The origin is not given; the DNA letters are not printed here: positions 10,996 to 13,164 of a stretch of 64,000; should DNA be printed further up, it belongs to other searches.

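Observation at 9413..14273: Translationally coupled operon joining glycosylation enzymes to dockerin-tailed secreted proteins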

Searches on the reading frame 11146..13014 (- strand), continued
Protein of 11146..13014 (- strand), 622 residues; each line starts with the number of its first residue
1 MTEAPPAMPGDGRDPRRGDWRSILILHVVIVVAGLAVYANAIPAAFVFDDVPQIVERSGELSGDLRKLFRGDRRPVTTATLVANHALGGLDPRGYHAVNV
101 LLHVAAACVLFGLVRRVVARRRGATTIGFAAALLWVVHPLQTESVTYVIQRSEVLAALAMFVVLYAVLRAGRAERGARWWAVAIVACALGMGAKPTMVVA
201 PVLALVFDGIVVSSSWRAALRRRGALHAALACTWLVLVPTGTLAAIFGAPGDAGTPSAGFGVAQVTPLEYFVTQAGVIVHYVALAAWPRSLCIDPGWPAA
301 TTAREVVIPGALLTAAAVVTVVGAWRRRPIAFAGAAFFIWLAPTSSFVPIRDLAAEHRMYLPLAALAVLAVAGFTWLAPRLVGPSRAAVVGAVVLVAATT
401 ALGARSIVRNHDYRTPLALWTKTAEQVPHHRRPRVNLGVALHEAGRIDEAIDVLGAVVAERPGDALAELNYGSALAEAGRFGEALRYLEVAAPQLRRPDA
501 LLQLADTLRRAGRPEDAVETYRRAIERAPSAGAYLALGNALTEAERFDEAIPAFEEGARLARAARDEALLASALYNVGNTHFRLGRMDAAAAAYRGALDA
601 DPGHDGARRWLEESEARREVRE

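Call 12: find_homologous_proteins(query=window:11146-13014:-, max_evalue=0.00001)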
Query window:11146-13014:- (622 aa): 5917 proteins with E <= 0.00001 among 8000 candidates; the best 120 are listed.
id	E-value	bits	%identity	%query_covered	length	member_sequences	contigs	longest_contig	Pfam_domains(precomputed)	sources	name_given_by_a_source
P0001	0.0e+0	1339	100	100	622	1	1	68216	PF13431.13,PF13414.13,PF13176.13,PF13428.13,PF13374.13,PF14559.13,PF00515.35,PF12895.14,PF13424.13,PF13432.13,PF13181.13,PF07719.24,PF13174.13,PF13231.13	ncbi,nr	ncbi:MAG: tetratricopeptide repeat protein [Planctomycetes bacterium]|nr:tetratricopeptide repeat pr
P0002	0.0e+0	1051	78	100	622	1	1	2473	PF13431.13,PF13176.13,PF13428.13,PF13374.13,PF14559.13,PF17874.8,PF00515.35,PF12895.14,PF13424.13,PF13432.13,PF13429.13,PF13181.13,PF14561.13,PF07719.24,PF13174.13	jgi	-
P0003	0.0e+0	1015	77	100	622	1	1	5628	PF13431.13,PF23914.2,PF13414.13,PF13176.13,PF13428.13,PF13374.13,PF14559.13,PF00515.35,PF12895.14,PF13424.13,PF13432.13,PF13429.13,PF13181.13,PF14561.13,PF07719.24,PF13174.13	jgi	jgi:tetratricopeptide (TPR) repeat protein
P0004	2.3e-256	870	68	100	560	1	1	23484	PF13431.13,PF23914.2,PF13414.13,PF13176.13,PF13428.13,PF13374.13,PF14559.13,PF17874.8,PF00515.35,PF12895.14,PF13424.13,PF13432.13,PF13181.13,PF14561.13,PF07719.24,PF13174.13,PF13231.13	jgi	-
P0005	1.9e-201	689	61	95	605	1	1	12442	PF13431.13,PF13176.13,PF13428.13,PF13374.13,PF07721.21,PF14559.13,PF24575.2,PF00515.35,PF12895.14,PF13424.13,PF13432.13,PF13181.13,PF07719.24,PF13174.13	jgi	jgi:tetratricopeptide (TPR) repeat protein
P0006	9.8e-190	650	56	100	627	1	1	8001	PF13431.13,PF13414.13,PF13176.13,PF13428.13,PF13374.13,PF14559.13,PF00515.35,PF12895.14,PF13424.13,PF13432.13,PF13181.13,PF07719.24,PF13174.13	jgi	-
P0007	3.0e-182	625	58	95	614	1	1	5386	PF13431.13,PF13414.13,PF13176.13,PF13428.13,PF13374.13,PF07721.21,PF14559.13,PF24575.2,PF00515.35,PF12895.14,PF13424.13,PF13432.13,PF13181.13,PF14561.13,PF07719.24,PF13174.13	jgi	jgi:Tfp pilus assembly protein PilF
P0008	8.6e-168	578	53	95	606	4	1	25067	PF13431.13,PF23914.2,PF13414.13,PF13176.13,PF13428.13,PF13374.13,PF14559.13,PF24575.2,PF00515.35,PF12895.14,PF13424.13,PF13432.13,PF13181.13,PF07719.24,PF13174.13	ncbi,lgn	ncbi:MAG: tetratricopeptide repeat protein [Planctomycetota bacterium]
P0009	1.6e-158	547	51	93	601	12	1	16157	PF13431.13,PF23914.2,PF13414.13,PF13176.13,PF13428.13,PF14559.13,PF24575.2,PF00515.35,PF12895.14,PF13424.13,PF21033.5,PF13432.13,PF13181.13,PF07719.24,PF13174.13,PF13231.13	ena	-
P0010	3.4e-158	546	49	95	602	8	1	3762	PF13431.13,PF23914.2,PF13414.13,PF13176.13,PF13428.13,PF14559.13,PF24575.2,PF00515.35,PF12895.14,PF13424.13,PF13432.13,PF13181.13,PF14561.13,PF07719.24,PF13174.13,PF13231.13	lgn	-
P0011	3.2e-152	526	51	94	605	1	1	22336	PF14559.13,PF13431.13,PF13414.13,PF00515.35,PF13424.13,PF13432.13,PF13428.13,PF13181.13,PF07719.24,PF13174.13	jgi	-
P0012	3.9e-140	486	46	97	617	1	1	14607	PF14559.13,PF13414.13,PF00515.35,PF13424.13,PF13432.13,PF13428.13,PF07719.24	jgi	jgi:Flp pilus assembly protein TadD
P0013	2.4e-131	457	40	95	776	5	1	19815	PF03704.24,PF09976.16,PF13414.13,PF01535.27,PF13374.13,PF07721.21,PF24575.2,PF02259.30,PF11846.15,PF00515.35,PF13424.13,PF13429.13,PF14561.13,PF07719.24,PF13174.13,PF13231.13,PF20308.5,PF25063.1,PF13431.13,PF23914.2,PF07720.19,PF13176.13,PF13428.13,PF25064.2,PF14559.13,PF13371.13,PF17874.8,PF12895.1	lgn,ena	-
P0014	3.2e-131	457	42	98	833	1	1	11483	PF03704.24,PF13414.13,PF12688.14,PF13374.13,PF07721.21,PF24575.2,PF02259.30,PF00515.35,PF13424.13,PF13429.13,PF14561.13,PF07719.24,PF13174.13,PF20308.5,PF25063.1,PF13431.13,PF23914.2,PF25062.2,PF13176.13,PF13428.13,PF25064.2,PF14559.13,PF13371.13,PF12895.14,PF21033.5,PF13432.13,PF13181.13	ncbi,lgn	-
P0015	4.6e-124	433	38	92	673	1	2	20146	PF03704.24,PF13414.13,PF10952.16,PF13374.13,PF07721.21,PF24575.2,PF00515.35,PF13424.13,PF13429.13,PF14561.13,PF07719.24,PF13174.13,PF20308.5,PF25063.1,PF13431.13,PF23914.2,PF13176.13,PF13428.13,PF25064.2,PF14559.13,PF13371.13,PF12895.14,PF21033.5,PF13432.13,PF06552.19,PF13181.13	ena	-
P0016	2.7e-120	421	39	93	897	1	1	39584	PF03704.24,PF09976.16,PF13414.13,PF12569.15,PF13374.13,PF07721.21,PF24575.2,PF00515.35,PF13424.13,PF13429.13,PF14561.13,PF07719.24,PF13174.13,PF20308.5,PF25063.1,PF13431.13,PF23914.2,PF13176.13,PF13428.13,PF25064.2,PF14559.13,PF13371.13,PF12895.14,PF21033.5,PF13432.13,PF13181.13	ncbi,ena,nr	ncbi:MAG: tetratricopeptide repeat protein [Phycisphaerales bacterium]|nr:tetratricopeptide repeat p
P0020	4.7e-118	413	38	92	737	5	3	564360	PF10602.16,PF03704.24,PF25060.1,PF13414.13,PF10952.16,PF23558.2,PF13374.13,PF07721.21,PF24575.2,PF02259.30,PF00515.35,PF13424.13,PF13429.13,PF14561.13,PF07719.24,PF13174.13,PF13231.13,PF20308.5,PF25063.1,PF13431.13,PF23914.2,PF25062.2,PF13176.13,PF13428.13,PF25064.2,PF14559.13,PF13371.13,PF12895.14,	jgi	jgi:tetratricopeptide (TPR) repeat protein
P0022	9.5e-118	412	36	94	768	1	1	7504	PF03704.24,PF13414.13,PF13374.13,PF07721.21,PF24575.2,PF00515.35,PF13424.13,PF13429.13,PF14561.13,PF07719.24,PF13174.13,PF13231.13,PF20308.5,PF13431.13,PF23914.2,PF25062.2,PF13176.13,PF13428.13,PF25064.2,PF14559.13,PF13371.13,PF17874.8,PF12895.14,PF21033.5,PF13432.13,PF13181.13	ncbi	-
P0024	4.6e-117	410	39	92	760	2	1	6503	PF03704.24,PF09976.16,PF13414.13,PF13374.13,PF07721.21,PF24575.2,PF00515.35,PF13424.13,PF13429.13,PF14561.13,PF07719.24,PF13174.13,PF13231.13,PF20308.5,PF25063.1,PF13431.13,PF23914.2,PF13176.13,PF13428.13,PF25064.2,PF14559.13,PF10516.16,PF13371.13,PF17874.8,PF12895.14,PF21033.5,PF13432.13,PF13181.13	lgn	-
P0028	1.1e-115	406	38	94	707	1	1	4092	PF03704.24,PF14863.13,PF13414.13,PF21545.4,PF01535.27,PF13374.13,PF07721.21,PF24575.2,PF00515.35,PF13424.13,PF28559.1,PF13429.13,PF14561.13,PF07719.24,PF13174.13,PF13231.13,PF20308.5,PF25063.1,PF14853.13,PF13431.13,PF23914.2,PF07720.19,PF13176.13,PF13428.13,PF25064.2,PF14559.13,PF13371.13,PF17874.8,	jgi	jgi:tetratricopeptide (TPR) repeat protein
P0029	1.1e-115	406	41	93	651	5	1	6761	PF03704.24,PF13414.13,PF13374.13,PF07721.21,PF24575.2,PF00515.35,PF13424.13,PF14561.13,PF07719.24,PF13174.13,PF13231.13,PF20308.5,PF13431.13,PF23914.2,PF13176.13,PF13428.13,PF25064.2,PF14559.13,PF13371.13,PF17874.8,PF12895.14,PF21033.5,PF13432.13,PF13181.13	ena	-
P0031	2.7e-115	404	38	95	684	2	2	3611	PF13431.13,PF13414.13,PF13176.13,PF13428.13,PF13374.13,PF14559.13,PF13371.13,PF00515.35,PF12895.14,PF13424.13,PF13432.13,PF13181.13,PF14561.13,PF07719.24,PF13174.13,PF13231.13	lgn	-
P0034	6.4e-115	403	38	94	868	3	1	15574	PF03704.24,PF09976.16,PF13414.13,PF13374.13,PF07721.21,PF24575.2,PF00515.35,PF13424.13,PF13429.13,PF14561.13,PF07719.24,PF13174.13,PF13231.13,PF20308.5,PF13431.13,PF23914.2,PF13176.13,PF13428.13,PF25064.2,PF14559.13,PF10516.16,PF13371.13,PF12895.14,PF21033.5,PF13432.13,PF13181.13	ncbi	ncbi:MAG: tetratricopeptide repeat protein [Verrucomicrobiia bacterium]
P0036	5.3e-114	400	42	94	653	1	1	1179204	PF03704.24,PF13414.13,PF12569.15,PF13374.13,PF07721.21,PF24575.2,PF00515.35,PF13424.13,PF13429.13,PF14561.13,PF07719.24,PF13174.13,PF13231.13,PF20308.5,PF13431.13,PF23914.2,PF13176.13,PF13428.13,PF14559.13,PF13371.13,PF21033.5,PF13432.13,PF13181.13,PF10373.16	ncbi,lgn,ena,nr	ncbi:MAG TPA: tetratricopeptide repeat protein [Phycisphaerae bacterium]|nr:tetratricopeptide repeat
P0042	2.1e-113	398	40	96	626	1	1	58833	PF03704.24,PF13431.13,PF23914.2,PF13414.13,PF13176.13,PF13428.13,PF13374.13,PF14559.13,PF24575.2,PF13371.13,PF00515.35,PF12895.14,PF13424.13,PF21033.5,PF13432.13,PF13181.13,PF14561.13,PF07719.24,PF13174.13,PF13231.13,PF20308.5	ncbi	-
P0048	1.2e-112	395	35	91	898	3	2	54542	PF03704.24,PF25060.1,PF13414.13,PF10952.16,PF13374.13,PF07721.21,PF24575.2,PF00515.35,PF13424.13,PF13429.13,PF14561.13,PF07719.24,PF13174.13,PF13231.13,PF20308.5,PF25063.1,PF13431.13,PF23914.2,PF25062.2,PF13176.13,PF24885.2,PF13428.13,PF25064.2,PF14559.13,PF13371.13,PF17874.8,PF12895.14,PF21033.5,PF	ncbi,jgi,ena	-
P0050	1.4e-112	395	39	96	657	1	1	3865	PF25063.1,PF03704.24,PF13431.13,PF23914.2,PF13414.13,PF13176.13,PF13428.13,PF13374.13,PF07721.21,PF14559.13,PF24575.2,PF13371.13,PF00515.35,PF12895.14,PF13424.13,PF21033.5,PF13432.13,PF13429.13,PF13181.13,PF14561.13,PF07719.24,PF13174.13,PF13231.13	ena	-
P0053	2.6e-112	394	41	92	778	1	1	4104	PF25063.1,PF03704.24,PF13431.13,PF23914.2,PF13414.13,PF13176.13,PF13428.13,PF25064.2,PF13374.13,PF07721.21,PF14559.13,PF24575.2,PF00515.35,PF12895.14,PF13424.13,PF21033.5,PF13432.13,PF13181.13,PF07719.24,PF13174.13,PF13231.13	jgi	jgi:tetratricopeptide (TPR) repeat protein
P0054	2.9e-112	394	38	97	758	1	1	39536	PF03704.24,PF13414.13,PF13374.13,PF07721.21,PF24575.2,PF00515.35,PF13424.13,PF13429.13,PF14561.13,PF07719.24,PF13174.13,PF13231.13,PF25063.1,PF13431.13,PF23914.2,PF13176.13,PF13428.13,PF25064.2,PF14559.13,PF13371.13,PF17874.8,PF12895.14,PF21033.5,PF13432.13,PF13181.13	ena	-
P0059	1.0e-111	392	41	87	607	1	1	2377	PF03704.24,PF13431.13,PF23914.2,PF13414.13,PF13176.13,PF13428.13,PF13374.13,PF14559.13,PF24575.2,PF13371.13,PF00515.35,PF12895.14,PF13424.13,PF21033.5,PF13432.13,PF13181.13,PF14561.13,PF07719.24,PF13174.13,PF13231.13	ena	-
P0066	3.6e-111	391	39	92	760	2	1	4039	PF03704.24,PF09976.16,PF13414.13,PF13374.13,PF07721.21,PF24575.2,PF02259.30,PF00515.35,PF13424.13,PF13429.13,PF14561.13,PF07719.24,PF13174.13,PF13231.13,PF20308.5,PF25063.1,PF13431.13,PF23914.2,PF13176.13,PF13428.13,PF25064.2,PF14559.13,PF10516.16,PF13371.13,PF12895.14,PF21033.5,PF13432.13,PF13181.1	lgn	-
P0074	2.5e-110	388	42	89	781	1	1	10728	PF13431.13,PF23914.2,PF13414.13,PF13176.13,PF13428.13,PF25064.2,PF13374.13,PF14559.13,PF24575.2,PF13371.13,PF00515.35,PF12895.14,PF13424.13,PF21033.5,PF13432.13,PF13181.13,PF14561.13,PF07719.24,PF13174.13,PF13231.13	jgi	jgi:tetratricopeptide (TPR) repeat protein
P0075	3.3e-110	387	42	94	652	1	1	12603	PF03704.24,PF13414.13,PF13374.13,PF07721.21,PF24575.2,PF00515.35,PF13424.13,PF13429.13,PF14561.13,PF07719.24,PF13174.13,PF13231.13,PF20308.5,PF13431.13,PF23914.2,PF13176.13,PF13428.13,PF14559.13,PF13371.13,PF12895.14,PF21033.5,PF13432.13,PF13181.13,PF10373.16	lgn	-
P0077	3.9e-110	387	37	95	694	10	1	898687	PF13431.13,PF13414.13,PF13176.13,PF13428.13,PF13374.13,PF07721.21,PF14559.13,PF24575.2,PF13371.13,PF00515.35,PF12895.14,PF13424.13,PF21033.5,PF13432.13,PF13181.13,PF07719.24,PF13174.13,PF13231.13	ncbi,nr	ncbi:hypothetical protein B7486_03800 [cyanobacterium TDX16]|nr:hypothetical protein B7486_03800 [cy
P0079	4.1e-110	387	38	94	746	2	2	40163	PF03704.24,PF13414.13,PF13374.13,PF07721.21,PF24575.2,PF00515.35,PF13424.13,PF13429.13,PF14561.13,PF07719.24,PF13174.13,PF13231.13,PF20308.5,PF13431.13,PF23914.2,PF13176.13,PF13428.13,PF25064.2,PF14559.13,PF13371.13,PF22860.3,PF12895.14,PF21033.5,PF13432.13,PF13181.13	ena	-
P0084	1.0e-109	386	41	97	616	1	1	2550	PF03704.24,PF13431.13,PF23914.2,PF13414.13,PF13176.13,PF13428.13,PF25064.2,PF13374.13,PF07721.21,PF14559.13,PF24575.2,PF00515.35,PF13424.13,PF21033.5,PF13432.13,PF13181.13,PF07719.24,PF13174.13,PF13231.13,PF20308.5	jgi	jgi:Flp pilus assembly protein TadD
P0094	4.9e-109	384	36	94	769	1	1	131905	PF03704.24,PF13414.13,PF13374.13,PF07721.21,PF24575.2,PF00515.35,PF13424.13,PF13429.13,PF14561.13,PF07719.24,PF13174.13,PF13231.13,PF20308.5,PF25063.1,PF13431.13,PF23914.2,PF25062.2,PF13176.13,PF13428.13,PF25064.2,PF14559.13,PF13371.13,PF17874.8,PF12895.14,PF21033.5,PF13432.13,PF13181.13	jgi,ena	-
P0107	2.3e-108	381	41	92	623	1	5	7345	PF03704.24,PF13431.13,PF23914.2,PF13414.13,PF13176.13,PF13428.13,PF13374.13,PF07721.21,PF14559.13,PF24575.2,PF13371.13,PF00515.35,PF12895.14,PF13424.13,PF21033.5,PF13432.13,PF13429.13,PF13181.13,PF14561.13,PF07719.24,PF13174.13,PF13231.13,PF10373.16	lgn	-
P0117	5.3e-108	380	38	94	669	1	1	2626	PF03704.24,PF25060.1,PF13414.13,PF21545.4,PF10952.16,PF13374.13,PF07721.21,PF24575.2,PF00515.35,PF13424.13,PF13429.13,PF14561.13,PF07719.24,PF13174.13,PF13231.13,PF20308.5,PF25063.1,PF13431.13,PF23914.2,PF13176.13,PF13428.13,PF04733.21,PF25064.2,PF14559.13,PF13371.13,PF17874.8,PF12895.14,PF21033.5,P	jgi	jgi:tetratricopeptide (TPR) repeat protein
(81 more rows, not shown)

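Call 13: find_encoding_contigs(protein=P0004, flank=10000, max_places=2)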
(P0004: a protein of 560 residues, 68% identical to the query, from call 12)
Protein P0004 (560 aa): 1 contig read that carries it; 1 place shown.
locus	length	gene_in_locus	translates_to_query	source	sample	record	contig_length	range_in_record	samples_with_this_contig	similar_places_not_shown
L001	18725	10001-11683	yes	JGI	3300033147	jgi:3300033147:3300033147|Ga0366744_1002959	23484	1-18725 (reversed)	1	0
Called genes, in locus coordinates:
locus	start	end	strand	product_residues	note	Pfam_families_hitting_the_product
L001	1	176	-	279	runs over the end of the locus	PF03567:Sulfotransfer_2 (weak)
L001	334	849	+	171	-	-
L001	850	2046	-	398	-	PF01408:GFO_IDH_MocA, PF03435:Sacchrp_dh_NADP (weak), PF02894:GFO_IDH_MocA_C (weak), PF22725:GFO_IDH_MocA_C3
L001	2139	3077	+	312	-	PF01073:3Beta_HSD, PF01370:Epimerase, PF04321:RmlD_sub_bind (weak), PF05368:NmrA, PF07993:NAD_binding_4, PF13460:NAD_binding_10, PF16363:GDP_Man_Dehyd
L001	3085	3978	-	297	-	PF00535:Glycos_transf_2, PF10111:Glyco_tranf_2_2, PF13641:Glyco_tranf_2_3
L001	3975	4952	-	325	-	PF00685:Sulfotransfer_1, PF13469:Sulfotransfer_3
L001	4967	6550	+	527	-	PF01943:Polysacc_synt, PF13440:Polysacc_synt_3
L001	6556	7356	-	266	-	PF13469:Sulfotransfer_3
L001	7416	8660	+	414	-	PF13439:Glyco_transf_4, PF13579:Glyco_trans_4_4, PF20706:GT4-conflict, PF00534:Glycos_transf_1, PF13692:Glyco_trans_1_4, PF13524:Glyco_trans_1_2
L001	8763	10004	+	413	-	-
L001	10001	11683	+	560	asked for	PF13231:PMT_2, PF13432:TPR_16, PF14559:TPR_19, PF13432:TPR_16 (weak), PF14559:TPR_19, PF13428:TPR_14 (weak), PF13424:TPR_12, PF00515:TPR_1, +13 more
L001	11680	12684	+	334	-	PF00535:Glycos_transf_2, PF13641:Glyco_tranf_2_3, PF10111:Glyco_tranf_2_2, PF13506:Glyco_transf_21 (weak), PF13632:Glyco_trans_2_3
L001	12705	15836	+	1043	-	PF05048:NosD (weak), PF13385:Laminin_G_3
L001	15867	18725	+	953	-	?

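Call 14: find_encoding_contigs(protein=P0008, flank=10000, max_places=2)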
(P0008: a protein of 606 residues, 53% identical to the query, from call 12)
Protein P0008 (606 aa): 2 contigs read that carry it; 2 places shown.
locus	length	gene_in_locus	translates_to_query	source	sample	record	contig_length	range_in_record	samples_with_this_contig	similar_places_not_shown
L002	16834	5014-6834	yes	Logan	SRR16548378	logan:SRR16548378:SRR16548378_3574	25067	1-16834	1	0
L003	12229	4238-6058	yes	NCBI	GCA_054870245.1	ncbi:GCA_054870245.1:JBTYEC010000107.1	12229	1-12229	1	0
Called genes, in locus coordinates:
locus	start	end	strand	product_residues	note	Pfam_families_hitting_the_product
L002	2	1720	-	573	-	?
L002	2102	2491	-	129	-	-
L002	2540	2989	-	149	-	PF10066:DUF2304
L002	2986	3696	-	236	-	PF00535:Glycos_transf_2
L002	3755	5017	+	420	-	-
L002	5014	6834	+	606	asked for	PF13432:TPR_16 (weak), PF13414:TPR_11 (weak), PF13432:TPR_16 (weak), PF14559:TPR_19, PF13424:TPR_12 (weak), PF13432:TPR_16, PF14559:TPR_19 (weak), PF13432:TPR_16, +14 more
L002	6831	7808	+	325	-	PF00535:Glycos_transf_2, PF10111:Glyco_tranf_2_2, PF13641:Glyco_tranf_2_3, PF13506:Glyco_transf_21 (weak), PF13632:Glyco_trans_2_3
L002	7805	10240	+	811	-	PF14559:TPR_19 (faint), PF13176:TPR_7 (faint), PF13432:TPR_16, PF13424:TPR_12, PF00515:TPR_1 (weak), PF07719:TPR_2, PF13414:TPR_11 (weak), PF13432:TPR_16 (weak), +1 more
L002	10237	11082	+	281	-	PF00685:Sulfotransfer_1, PF13469:Sulfotransfer_3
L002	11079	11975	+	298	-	PF00535:Glycos_transf_2, PF10111:Glyco_tranf_2_2, PF13641:Glyco_tranf_2_3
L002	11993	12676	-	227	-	PF13469:Sulfotransfer_3 (faint)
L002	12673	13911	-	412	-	PF13439:Glyco_transf_4, PF13579:Glyco_trans_4_4, PF20706:GT4-conflict (weak), PF00534:Glycos_transf_1, PF13692:Glyco_trans_1_4, PF13524:Glyco_trans_1_2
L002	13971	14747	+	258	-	PF13469:Sulfotransfer_3 (weak)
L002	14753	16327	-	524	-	PF01943:Polysacc_synt, PF13440:Polysacc_synt_3, PF03023:MurJ (weak)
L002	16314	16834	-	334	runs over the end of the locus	PF00106:adh_short (faint), PF01073:3Beta_HSD, PF01370:Epimerase, PF04321:RmlD_sub_bind, PF05368:NmrA, PF13460:NAD_binding_10, PF16363:GDP_Man_Dehyd, PF07993:NAD_binding_4, +1 more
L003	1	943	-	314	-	PF07691:PA14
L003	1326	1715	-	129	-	-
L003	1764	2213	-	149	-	PF10066:DUF2304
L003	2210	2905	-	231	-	PF00535:Glycos_transf_2, PF12804:NTP_transf_3 (faint)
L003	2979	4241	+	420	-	-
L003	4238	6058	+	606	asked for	PF13432:TPR_16 (weak), PF13414:TPR_11 (weak), PF13432:TPR_16 (weak), PF14559:TPR_19, PF13424:TPR_12 (weak), PF13432:TPR_16, PF14559:TPR_19 (weak), PF13432:TPR_16, +14 more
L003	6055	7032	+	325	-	PF00535:Glycos_transf_2, PF10111:Glyco_tranf_2_2, PF13641:Glyco_tranf_2_3, PF13506:Glyco_transf_21 (weak), PF13632:Glyco_trans_2_3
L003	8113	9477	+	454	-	PF13428:TPR_14 (faint), PF14559:TPR_19 (faint), PF13432:TPR_16, PF13424:TPR_12, PF00515:TPR_1 (weak), PF07719:TPR_2, PF13432:TPR_16 (weak), PF13414:TPR_11 (weak), +4 more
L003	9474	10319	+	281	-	PF00685:Sulfotransfer_1, PF13469:Sulfotransfer_3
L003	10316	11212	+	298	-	PF00535:Glycos_transf_2, PF10111:Glyco_tranf_2_2, PF13641:Glyco_tranf_2_3 (weak)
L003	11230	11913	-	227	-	PF13469:Sulfotransfer_3 (faint)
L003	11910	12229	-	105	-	PF00534:Glycos_transf_1, PF13692:Glyco_trans_1_4, PF13524:Glyco_trans_1_2 (weak)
